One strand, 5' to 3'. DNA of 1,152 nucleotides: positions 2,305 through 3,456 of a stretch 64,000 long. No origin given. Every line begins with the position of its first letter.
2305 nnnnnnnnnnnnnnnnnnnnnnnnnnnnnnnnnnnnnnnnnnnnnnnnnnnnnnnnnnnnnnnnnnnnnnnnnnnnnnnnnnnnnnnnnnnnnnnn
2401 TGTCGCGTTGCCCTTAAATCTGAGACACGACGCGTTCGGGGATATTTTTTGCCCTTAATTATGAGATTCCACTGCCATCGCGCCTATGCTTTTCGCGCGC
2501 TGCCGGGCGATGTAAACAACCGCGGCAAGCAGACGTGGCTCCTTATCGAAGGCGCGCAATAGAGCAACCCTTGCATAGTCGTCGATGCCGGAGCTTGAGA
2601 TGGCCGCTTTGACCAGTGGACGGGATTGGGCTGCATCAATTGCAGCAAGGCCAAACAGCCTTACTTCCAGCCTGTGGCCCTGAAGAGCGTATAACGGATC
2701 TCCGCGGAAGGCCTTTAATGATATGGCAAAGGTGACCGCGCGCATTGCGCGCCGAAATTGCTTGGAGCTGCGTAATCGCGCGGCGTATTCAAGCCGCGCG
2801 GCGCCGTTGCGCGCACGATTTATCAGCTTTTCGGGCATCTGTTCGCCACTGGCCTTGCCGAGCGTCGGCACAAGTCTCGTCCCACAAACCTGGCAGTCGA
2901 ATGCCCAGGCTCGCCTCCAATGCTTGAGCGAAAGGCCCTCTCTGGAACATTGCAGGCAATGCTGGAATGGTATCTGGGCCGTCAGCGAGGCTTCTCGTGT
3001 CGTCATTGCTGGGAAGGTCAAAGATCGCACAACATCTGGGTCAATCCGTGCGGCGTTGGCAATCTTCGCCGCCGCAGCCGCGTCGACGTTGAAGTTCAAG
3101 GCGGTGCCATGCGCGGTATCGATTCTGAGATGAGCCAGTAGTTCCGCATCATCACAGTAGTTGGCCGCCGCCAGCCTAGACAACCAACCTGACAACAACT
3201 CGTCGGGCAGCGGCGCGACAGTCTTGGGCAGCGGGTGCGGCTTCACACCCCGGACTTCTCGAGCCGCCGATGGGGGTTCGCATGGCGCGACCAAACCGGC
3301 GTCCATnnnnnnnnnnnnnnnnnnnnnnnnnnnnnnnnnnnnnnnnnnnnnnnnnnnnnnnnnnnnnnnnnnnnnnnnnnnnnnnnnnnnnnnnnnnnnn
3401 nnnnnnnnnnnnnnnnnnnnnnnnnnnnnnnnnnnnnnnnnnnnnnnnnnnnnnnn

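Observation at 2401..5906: Cargo-less 3.5 kb tniA-tniB-tniQ element with Tn7-style TGT termini and no target-site duplication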

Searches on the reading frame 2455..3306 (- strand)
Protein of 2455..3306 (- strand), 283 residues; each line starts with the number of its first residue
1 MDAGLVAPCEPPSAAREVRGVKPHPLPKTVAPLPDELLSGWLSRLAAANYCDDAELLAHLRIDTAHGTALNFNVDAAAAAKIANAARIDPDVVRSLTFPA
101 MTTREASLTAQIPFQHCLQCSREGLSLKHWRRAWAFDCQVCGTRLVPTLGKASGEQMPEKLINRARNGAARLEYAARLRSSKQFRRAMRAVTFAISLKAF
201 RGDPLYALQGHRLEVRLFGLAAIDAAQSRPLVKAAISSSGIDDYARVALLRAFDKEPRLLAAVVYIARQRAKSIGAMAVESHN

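Call 4: search_protein_families(library=pfam, proteins=[window:2455-3306:-], max_evalue=0.01)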
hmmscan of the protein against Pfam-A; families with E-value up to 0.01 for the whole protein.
window:2455-3306:- (283 aa): 2 families
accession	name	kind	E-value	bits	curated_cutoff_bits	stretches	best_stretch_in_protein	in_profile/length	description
PF06527.16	TniQ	-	1.1e-08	36.3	27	1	29-141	3-135/142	TniQ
PF22454.1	PQQ_syn_pqqF_N_2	-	0.0049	17.3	27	0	35-85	27-77/147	PQQ synthase PqqF, N-terminal lobe domain 2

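Call 38: search_protein_families(library=ncbifam, proteins=[window:2455-3306:-], max_evalue=0.01)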
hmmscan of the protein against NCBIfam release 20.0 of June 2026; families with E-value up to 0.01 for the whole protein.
window:2455-3306:- (283 aa): 0 families

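Call 40: search_solved_structures(query=window:2455-3306:-, max_evalue=1)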
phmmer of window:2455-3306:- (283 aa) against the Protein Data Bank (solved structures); distinct sequences matched with E-value up to 1: 1.
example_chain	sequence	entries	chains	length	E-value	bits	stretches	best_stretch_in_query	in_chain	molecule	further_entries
3ayh_B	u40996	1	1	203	0.28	14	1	63-130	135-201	DNA-directed RNA polymerase III subunit rpc8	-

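Call 42: find_homologous_proteins(query=window:2455-3306:-, max_evalue=0.001)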
Query window:2455-3306:- (283 aa): 193 proteins with E <= 0.001 among 4167 candidates; the best 120 are listed.
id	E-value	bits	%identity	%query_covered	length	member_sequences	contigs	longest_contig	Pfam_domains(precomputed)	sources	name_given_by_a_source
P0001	5.2e-177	605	99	100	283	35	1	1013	PF06527.17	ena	-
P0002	4.0e-147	507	88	93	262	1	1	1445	PF06527.17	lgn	-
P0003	4.6e-147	507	88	93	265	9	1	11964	PF06527.17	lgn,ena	-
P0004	2.1e-142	491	86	93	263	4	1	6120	PF06527.17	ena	-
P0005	2.1e-141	488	85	93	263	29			PF06527.17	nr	nr:transposase TniQ [uncultured bacterium]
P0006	4.7e-138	477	84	93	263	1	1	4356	PF06527.17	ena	-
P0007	5.6e-136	470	78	100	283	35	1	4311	PF06527.17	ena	-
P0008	8.6e-135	466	81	93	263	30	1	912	PF06527.17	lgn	-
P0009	6.3e-132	457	78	99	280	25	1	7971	PF06527.17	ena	-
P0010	6.4e-132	457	78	99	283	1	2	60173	PF06527.17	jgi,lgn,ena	-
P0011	1.8e-131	456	76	99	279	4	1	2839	PF06527.17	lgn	-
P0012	2.1e-130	452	80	93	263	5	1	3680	PF06527.17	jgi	-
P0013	3.5e-130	451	81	93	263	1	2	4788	PF06527.17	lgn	-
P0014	1.2e-128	446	78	93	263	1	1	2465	PF06527.17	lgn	-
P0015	3.8e-128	445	81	93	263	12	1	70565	PF06527.17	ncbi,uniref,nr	ncbi:TniQ family protein [Sulfitobacter sp. G21635-S1]|uniref:TniQ family protein n=1 Tax=Sulfitobac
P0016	8.7e-128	443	78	93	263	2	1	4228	PF06527.17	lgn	-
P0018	3.6e-127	441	78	93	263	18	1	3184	PF06527.17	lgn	-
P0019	4.1e-127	441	79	93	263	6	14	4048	PF06527.17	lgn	-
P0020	1.6e-126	439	78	93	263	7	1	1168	PF06527.17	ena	-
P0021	1.8e-126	439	78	93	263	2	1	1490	PF06527.17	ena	-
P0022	2.8e-126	439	77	93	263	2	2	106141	PF06527.17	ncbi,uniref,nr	ncbi:TniQ family protein [Lutimaribacter pacificus]|uniref:TniQ family protein n=1 Tax=Lutimaribacte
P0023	3.1e-126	438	79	93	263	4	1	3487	PF06527.17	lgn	-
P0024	4.0e-126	438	78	93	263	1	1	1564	PF06527.17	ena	-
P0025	1.7e-125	436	78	93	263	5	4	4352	PF06527.17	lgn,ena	-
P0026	2.6e-125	435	76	93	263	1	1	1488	PF06527.17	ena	-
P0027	4.5e-125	435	77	93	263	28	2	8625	PF06527.17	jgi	jgi:hypothetical protein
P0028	5.0e-125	434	78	93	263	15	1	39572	PF06527.17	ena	-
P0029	6.9e-125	434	78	93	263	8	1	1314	PF06527.17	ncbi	-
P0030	7.2e-125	434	77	93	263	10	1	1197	PF06527.17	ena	-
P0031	1.9e-124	432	76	93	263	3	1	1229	PF06527.17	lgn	-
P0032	2.5e-124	432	78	93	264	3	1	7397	PF06527.17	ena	-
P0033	3.0e-124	432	77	93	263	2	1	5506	PF06527.17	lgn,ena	-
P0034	3.7e-124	432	78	93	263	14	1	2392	PF06527.17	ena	-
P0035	5.0e-124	431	77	93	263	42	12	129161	PF06527.17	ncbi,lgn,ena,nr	ncbi:hypothetical protein AN189_14340 [Loktanella sp. 3ANDIMAR09]|nr:hypothetical protein AN189_1434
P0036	8.7e-124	430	78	93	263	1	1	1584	PF06527.17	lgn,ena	-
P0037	1.3e-123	430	77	93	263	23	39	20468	PF06527.17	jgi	-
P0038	1.5e-123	430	77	93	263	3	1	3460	PF06527.17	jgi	-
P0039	2.0e-123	429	74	100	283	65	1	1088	PF06527.17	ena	-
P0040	5.5e-123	428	77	93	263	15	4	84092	PF06527.17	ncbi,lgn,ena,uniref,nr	ncbi:TniQ family protein [Phaeobacter gallaeciensis]|uniref:TniQ family protein n=1 Tax=Phaeobacter 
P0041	5.6e-123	428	76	93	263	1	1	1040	PF06527.17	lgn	-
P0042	9.3e-123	427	77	93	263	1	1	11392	PF06527.17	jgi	-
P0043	1.3e-122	427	77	93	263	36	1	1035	PF06527.17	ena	-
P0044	1.6e-122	426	77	91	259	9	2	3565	PF06527.17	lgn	-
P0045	4.0e-122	425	76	93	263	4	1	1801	PF06527.17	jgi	jgi:hypothetical protein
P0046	4.4e-122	425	77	93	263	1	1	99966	PF06527.17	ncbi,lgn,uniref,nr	ncbi:TniQ family protein [Nioella sp. MMSF_3534]|uniref:TniQ family protein n=1 Tax=Nioella sp. MMSF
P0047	4.4e-122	425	77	93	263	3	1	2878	PF06527.17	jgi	jgi:hypothetical protein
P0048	4.5e-122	425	77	93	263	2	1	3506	PF06527.17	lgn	-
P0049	8.4e-122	424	75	93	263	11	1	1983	PF06527.17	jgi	-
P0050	6.7e-120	418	75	93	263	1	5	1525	PF06527.17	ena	-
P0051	1.5e-119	416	79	89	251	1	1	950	PF06527.17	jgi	jgi:hypothetical protein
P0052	1.6e-119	416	77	92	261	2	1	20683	PF06527.17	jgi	jgi:hypothetical protein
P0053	6.6e-119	414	74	93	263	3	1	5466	PF06527.17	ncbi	-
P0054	1.3e-118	413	76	92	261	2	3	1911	PF06527.17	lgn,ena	-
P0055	1.4e-118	413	75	93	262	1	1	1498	PF06527.17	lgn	-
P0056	2.0e-118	413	74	93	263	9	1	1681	PF06527.17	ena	-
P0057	2.7e-118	412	75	91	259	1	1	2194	PF06527.17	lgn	-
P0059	4.9e-118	412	75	93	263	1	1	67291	PF06527.17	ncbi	-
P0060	1.5e-117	410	74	93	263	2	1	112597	PF06527.17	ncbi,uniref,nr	ncbi:TniQ family protein [uncultured Aliiroseovarius sp.]|uniref:TniQ family protein n=1 Tax=uncultu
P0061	2.3e-110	386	75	84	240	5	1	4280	PF06527.17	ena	-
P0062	2.7e-109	383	71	93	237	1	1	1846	PF06527.17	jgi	-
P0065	2.1e-103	364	66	92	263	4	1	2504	PF06527.17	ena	-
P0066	2.4e-103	363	98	59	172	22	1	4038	PF06527.17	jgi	jgi:hypothetical protein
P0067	1.6e-98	348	62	94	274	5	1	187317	PF06527.17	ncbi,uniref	ncbi:TniQ family protein [Mesorhizobium sp. CCNWLW179-1]|uniref:TniQ family protein n=1 Tax=unclassi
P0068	2.1e-97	344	66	88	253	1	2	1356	PF06527.17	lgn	-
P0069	1.3e-96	341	64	92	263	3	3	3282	PF06527.17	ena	-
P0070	1.6e-96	341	94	56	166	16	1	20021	PF06527.17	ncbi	-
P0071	3.2e-94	333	64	88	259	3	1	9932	PF06527.17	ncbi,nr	ncbi:MAG: TniQ family protein [Rhizobiaceae bacterium]|nr:TniQ family protein [Rhizobiaceae bacteriu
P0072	1.7e-93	331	62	91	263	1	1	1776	PF06527.17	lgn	-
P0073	8.9e-92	325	70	79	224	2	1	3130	PF06527.17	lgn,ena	-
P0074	9.4e-92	325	60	93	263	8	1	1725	PF06527.17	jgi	jgi:hypothetical protein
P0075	2.8e-91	324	60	92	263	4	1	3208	PF06527.17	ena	-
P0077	1.8e-90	321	60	92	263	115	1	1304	PF06527.17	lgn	-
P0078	2.4e-90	321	59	95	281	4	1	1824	PF06527.17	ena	-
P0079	3.7e-90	320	60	93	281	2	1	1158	PF06527.17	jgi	jgi:hypothetical protein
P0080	5.3e-89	316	57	100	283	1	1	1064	PF06527.17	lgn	-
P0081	1.2e-88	315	61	89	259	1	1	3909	PF06527.17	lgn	-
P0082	4.2e-88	313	60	91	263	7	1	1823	PF06527.17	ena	-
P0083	5.6e-88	313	56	98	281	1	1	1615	PF06527.17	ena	-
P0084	5.6e-88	313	78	64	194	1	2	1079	PF06527.17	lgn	-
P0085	6.2e-88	313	61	87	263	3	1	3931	PF06527.17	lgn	-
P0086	1.2e-87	312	58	93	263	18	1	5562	PF06527.17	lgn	-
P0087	1.8e-87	311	57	93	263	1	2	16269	PF06527.17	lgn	-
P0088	2.5e-87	311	58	91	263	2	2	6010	PF06527.17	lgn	-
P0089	3.0e-87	311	59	94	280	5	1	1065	PF06527.17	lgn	-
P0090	5.5e-87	310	61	88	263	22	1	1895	PF06527.17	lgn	-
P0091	7.2e-87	309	58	93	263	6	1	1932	PF06527.17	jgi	-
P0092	9.0e-87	309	58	94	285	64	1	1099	PF06527.17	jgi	jgi:hypothetical protein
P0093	1.1e-86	309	58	93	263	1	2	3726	PF06527.17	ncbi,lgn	-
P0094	1.4e-86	308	58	93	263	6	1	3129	PF06527.17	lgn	-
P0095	2.1e-86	308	58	93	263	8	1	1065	PF06527.17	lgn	-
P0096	2.2e-86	308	59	91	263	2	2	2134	PF06527.17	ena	-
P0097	6.3e-86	306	58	93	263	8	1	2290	PF06527.17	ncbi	-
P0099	7.7e-86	306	81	59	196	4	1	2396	PF06527.17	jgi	-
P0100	9.3e-86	306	59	93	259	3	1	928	PF06527.17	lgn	-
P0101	1.1e-85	305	58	93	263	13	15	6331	PF06527.17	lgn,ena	-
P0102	1.2e-85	305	57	94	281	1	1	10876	PF06527.17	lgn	-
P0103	1.3e-85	305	59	91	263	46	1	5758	PF06527.17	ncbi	-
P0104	1.8e-85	305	59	91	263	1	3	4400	PF06527.17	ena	-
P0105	1.9e-85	305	58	89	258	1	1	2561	PF06527.17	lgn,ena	-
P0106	4.0e-85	304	59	90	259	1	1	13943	PF06527.17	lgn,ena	-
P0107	5.7e-85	303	57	93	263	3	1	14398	PF06527.17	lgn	-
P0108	5.7e-85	303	60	92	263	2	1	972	PF06527.17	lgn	-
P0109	6.2e-85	303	58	91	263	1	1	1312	PF06527.17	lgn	-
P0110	7.3e-85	303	57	93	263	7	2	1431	PF06527.17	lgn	-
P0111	7.3e-85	303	59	91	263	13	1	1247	PF06527.17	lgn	-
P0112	1.0e-84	302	57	93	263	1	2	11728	PF06527.17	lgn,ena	-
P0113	2.0e-84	301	57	93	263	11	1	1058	PF06527.17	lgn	-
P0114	2.1e-84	301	57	93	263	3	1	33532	PF06527.17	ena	-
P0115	2.9e-84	301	60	87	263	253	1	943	PF06527.17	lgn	-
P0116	3.1e-84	301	58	92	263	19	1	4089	PF06527.17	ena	-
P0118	4.5e-84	300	56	93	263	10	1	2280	PF06527.17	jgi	jgi:hypothetical protein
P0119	6.8e-84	300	58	89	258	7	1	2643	PF06527.17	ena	-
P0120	7.9e-84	299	56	93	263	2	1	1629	PF06527.17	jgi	jgi:hypothetical protein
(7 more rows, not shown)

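Call 43: find_encoding_contigs(protein=P0067, flank=8000, max_places=3)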
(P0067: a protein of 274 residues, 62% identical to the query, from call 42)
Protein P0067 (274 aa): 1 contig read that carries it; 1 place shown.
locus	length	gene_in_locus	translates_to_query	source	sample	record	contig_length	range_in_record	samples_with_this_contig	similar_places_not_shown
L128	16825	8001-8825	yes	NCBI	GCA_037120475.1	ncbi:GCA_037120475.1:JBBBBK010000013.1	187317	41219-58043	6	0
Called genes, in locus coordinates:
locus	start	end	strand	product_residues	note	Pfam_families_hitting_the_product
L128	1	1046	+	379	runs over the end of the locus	-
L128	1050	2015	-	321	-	PF01734:Patatin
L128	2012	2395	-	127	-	-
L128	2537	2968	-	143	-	-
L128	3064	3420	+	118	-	-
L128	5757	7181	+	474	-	PF09039:HTH_Tnp_Mu_2, PF00665:rve, PF09299:Mu-transpos_C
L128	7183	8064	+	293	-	PF05621:TniB, PF13191:AAA_16, PF13401:AAA_22, PF00004:AAA (faint)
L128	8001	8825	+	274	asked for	PF06527:TniQ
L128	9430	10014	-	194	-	PF06169:DUF982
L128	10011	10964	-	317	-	PF12679:ABC2_membrane_2, PF12730:ABC2_membrane_4 (weak), PF12698:ABC2_membrane_3 (weak)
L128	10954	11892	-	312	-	PF00005:ABC_tran, PF13304:AAA_21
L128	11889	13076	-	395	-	PF11614:FixG_C (faint), PF23619:Ig_VWA7 (faint), PF10633:NPCBM_assoc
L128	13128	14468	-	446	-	PF00089:Trypsin, PF13365:Trypsin_2, PF00595:PDZ (weak), PF13180:PDZ_2, PF17820:PDZ_6, PF00595:PDZ, PF13180:PDZ_2, PF17820:PDZ_6, +1 more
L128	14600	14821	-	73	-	-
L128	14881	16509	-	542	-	PF00118:Cpn60_TCP1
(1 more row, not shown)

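Call 44: find_encoding_contigs(protein=P0114, flank=8000, max_places=3)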
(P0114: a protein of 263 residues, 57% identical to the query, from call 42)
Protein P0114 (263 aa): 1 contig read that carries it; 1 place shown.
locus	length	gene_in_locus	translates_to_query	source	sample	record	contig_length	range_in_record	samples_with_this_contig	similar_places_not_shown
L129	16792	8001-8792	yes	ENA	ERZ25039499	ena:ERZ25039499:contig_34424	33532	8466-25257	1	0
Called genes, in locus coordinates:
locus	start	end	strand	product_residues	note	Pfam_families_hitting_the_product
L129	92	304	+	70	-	-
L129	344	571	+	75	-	PF04014:MazE_antitoxin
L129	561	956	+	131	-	PF01850:PIN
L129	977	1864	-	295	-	PF00239:Resolvase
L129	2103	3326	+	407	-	PF25213:HVO_A0261_N (faint), PF11972:HTH_13 (weak)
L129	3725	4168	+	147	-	-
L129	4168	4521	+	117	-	-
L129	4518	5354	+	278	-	-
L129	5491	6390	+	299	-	PF09039:HTH_Tnp_Mu_2, PF00665:rve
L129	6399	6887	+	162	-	-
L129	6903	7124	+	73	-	-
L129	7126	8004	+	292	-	PF05621:TniB, PF13191:AAA_16, PF13401:AAA_22, PF00004:AAA (faint)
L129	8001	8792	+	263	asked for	PF06527:TniQ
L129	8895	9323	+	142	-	PF01694:Rhomboid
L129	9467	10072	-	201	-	-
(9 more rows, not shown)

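Call 61: predict_structure(alignment_id=A1)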
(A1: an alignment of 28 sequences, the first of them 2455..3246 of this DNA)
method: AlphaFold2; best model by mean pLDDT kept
length: 263 residues; sequences in the alignment: 28
mean_pLDDT: 55.9   pTM: 0.42
mean pLDDT of the five models: 55.9, 54.6, 54.3, 50.3, 48.7
residues with pLDDT >= 90: 1; 70-90: 55; 50-70: 86; < 50: 121
segments of 3 or more residues with pLDDT < 50: 80-121, 133-135, 187-225, 227-247, 253-263
pLDDT, mean of each block of 10 residues (from residue 1): 72 67 75 78 66 78 88 71 43 37 41 43 53 55 63 59 59 61 50 42 45 43 47 40 45 41 28
secondary structure, 60 per line:
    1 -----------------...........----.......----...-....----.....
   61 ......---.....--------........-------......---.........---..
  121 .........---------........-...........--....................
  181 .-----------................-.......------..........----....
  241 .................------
elements in order: H18-28 H33-39 H48-51 H56-66 H70-74 H83-90 H98-103 H107-115 H119-129 H139-146 H148-158 H161-181 H193-208 H210-216 H223-232 H237-257

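Call 62: search_protein_representatives(alignment_id=A1)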
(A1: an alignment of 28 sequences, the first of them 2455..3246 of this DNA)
Query: 28 sequences, 263 profile positions. Proteins with E-value up to 0.001 (for the whole library): 313; up to 1e-10: 133; up to 1e-30: 32. The best 150 are listed.
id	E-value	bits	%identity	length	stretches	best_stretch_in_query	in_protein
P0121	4.9e-100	350.8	-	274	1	1-256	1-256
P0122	3.8e-83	295.5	-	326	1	1-253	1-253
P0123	9.7e-80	284.3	-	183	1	81-263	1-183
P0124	4.1e-72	259.3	-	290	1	49-237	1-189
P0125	6.9e-59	215.9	-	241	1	50-253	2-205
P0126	2.6e-53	197.7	-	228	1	70-181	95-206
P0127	1.5e-52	195.1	-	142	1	1-112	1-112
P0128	4.5e-50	187.1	-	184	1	120-238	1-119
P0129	9.9e-50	185.9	-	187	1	132-257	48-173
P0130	2.5e-48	181.4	-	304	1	12-244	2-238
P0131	8.2e-46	173.1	-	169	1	140-256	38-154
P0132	7.2e-45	170.0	-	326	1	4-248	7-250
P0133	1.0e-44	169.5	-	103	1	162-263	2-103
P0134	4.3e-42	160.9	-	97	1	13-109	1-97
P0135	4.6e-42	160.8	-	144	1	137-256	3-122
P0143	9.4e-35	136.8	-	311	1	1-248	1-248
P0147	3.2e-33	131.8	-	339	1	1-217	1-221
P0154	6.0e-30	121.1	-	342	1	3-216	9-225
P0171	3.7e-24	102.1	-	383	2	105-234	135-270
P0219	1.5e-13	67.3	-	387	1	6-157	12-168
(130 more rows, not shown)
